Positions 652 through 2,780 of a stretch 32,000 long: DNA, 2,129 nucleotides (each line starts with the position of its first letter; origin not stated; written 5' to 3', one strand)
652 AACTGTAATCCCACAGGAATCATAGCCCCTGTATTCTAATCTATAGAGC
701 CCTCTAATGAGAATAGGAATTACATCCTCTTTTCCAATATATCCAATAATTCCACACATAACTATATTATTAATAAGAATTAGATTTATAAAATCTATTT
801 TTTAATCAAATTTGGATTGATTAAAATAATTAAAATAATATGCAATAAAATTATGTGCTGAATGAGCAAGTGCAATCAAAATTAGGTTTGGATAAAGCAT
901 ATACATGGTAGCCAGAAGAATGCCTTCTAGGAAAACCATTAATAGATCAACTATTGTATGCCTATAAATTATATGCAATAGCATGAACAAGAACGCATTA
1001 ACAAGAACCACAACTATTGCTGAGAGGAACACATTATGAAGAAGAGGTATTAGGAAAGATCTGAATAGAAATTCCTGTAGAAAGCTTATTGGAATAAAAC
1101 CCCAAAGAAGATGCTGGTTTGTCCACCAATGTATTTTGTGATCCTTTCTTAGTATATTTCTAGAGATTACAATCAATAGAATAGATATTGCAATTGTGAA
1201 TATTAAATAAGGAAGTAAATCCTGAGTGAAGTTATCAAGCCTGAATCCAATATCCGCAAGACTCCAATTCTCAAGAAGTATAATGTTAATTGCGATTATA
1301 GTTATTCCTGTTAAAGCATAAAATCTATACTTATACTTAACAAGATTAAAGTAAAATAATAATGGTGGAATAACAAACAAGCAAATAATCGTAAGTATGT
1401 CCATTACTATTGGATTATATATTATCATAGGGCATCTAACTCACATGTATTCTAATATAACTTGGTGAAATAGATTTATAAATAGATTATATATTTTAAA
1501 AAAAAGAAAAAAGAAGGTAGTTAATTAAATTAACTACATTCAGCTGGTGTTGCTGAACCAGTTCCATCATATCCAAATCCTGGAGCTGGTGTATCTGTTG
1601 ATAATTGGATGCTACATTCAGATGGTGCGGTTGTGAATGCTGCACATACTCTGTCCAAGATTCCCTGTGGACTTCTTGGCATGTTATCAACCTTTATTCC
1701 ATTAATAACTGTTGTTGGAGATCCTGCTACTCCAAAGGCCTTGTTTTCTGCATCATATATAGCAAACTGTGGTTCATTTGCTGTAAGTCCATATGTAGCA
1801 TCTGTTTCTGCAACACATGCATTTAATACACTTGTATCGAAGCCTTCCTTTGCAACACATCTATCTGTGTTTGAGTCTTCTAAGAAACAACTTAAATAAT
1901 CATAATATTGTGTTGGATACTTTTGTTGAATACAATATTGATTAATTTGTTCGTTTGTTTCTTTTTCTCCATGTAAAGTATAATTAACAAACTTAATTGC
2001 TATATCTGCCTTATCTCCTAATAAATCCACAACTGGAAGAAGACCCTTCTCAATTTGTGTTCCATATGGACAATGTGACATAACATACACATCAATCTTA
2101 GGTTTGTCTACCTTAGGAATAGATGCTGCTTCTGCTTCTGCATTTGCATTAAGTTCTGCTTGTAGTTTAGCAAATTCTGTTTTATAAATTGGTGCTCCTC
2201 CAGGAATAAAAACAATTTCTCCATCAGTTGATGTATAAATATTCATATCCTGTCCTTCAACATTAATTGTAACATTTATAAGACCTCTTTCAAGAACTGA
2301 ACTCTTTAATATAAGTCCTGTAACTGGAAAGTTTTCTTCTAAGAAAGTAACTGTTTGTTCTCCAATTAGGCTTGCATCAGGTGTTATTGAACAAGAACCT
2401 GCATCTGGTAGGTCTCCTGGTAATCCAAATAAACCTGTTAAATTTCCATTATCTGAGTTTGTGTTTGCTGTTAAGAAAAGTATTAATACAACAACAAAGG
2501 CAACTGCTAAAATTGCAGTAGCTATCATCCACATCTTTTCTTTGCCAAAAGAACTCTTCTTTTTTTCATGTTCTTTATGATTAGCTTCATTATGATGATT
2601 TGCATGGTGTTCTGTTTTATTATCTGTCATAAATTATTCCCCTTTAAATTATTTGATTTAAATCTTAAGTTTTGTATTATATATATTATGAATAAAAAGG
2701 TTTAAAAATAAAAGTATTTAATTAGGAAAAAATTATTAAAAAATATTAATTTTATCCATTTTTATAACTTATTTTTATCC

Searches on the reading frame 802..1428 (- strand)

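Call 52: search_protein_families(library=pfam, proteins=[window:802-1428:-], max_evalue=0.001)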
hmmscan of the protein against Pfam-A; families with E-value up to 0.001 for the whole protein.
window:802-1428:- (208 aa): 1 family
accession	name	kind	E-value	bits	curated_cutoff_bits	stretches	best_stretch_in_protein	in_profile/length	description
PF02517.21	Rce1-like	-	5.5e-09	36.6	22.4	1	106-195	7-93/93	Type II CAAX prenyl endopeptidase Rce1-like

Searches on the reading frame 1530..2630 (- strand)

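Call 52: search_protein_families(library=pfam, proteins=[window:1530-2630:-], max_evalue=0.001)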
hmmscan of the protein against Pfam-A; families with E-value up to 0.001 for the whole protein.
window:1530-2630:- (366 aa): 1 family
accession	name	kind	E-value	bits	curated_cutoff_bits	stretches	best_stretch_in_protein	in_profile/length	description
PF03227.22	GILT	-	0.00019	22.1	22.4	0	178-258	1-103/107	Gamma interferon inducible lysosomal thiol reductase (GILT)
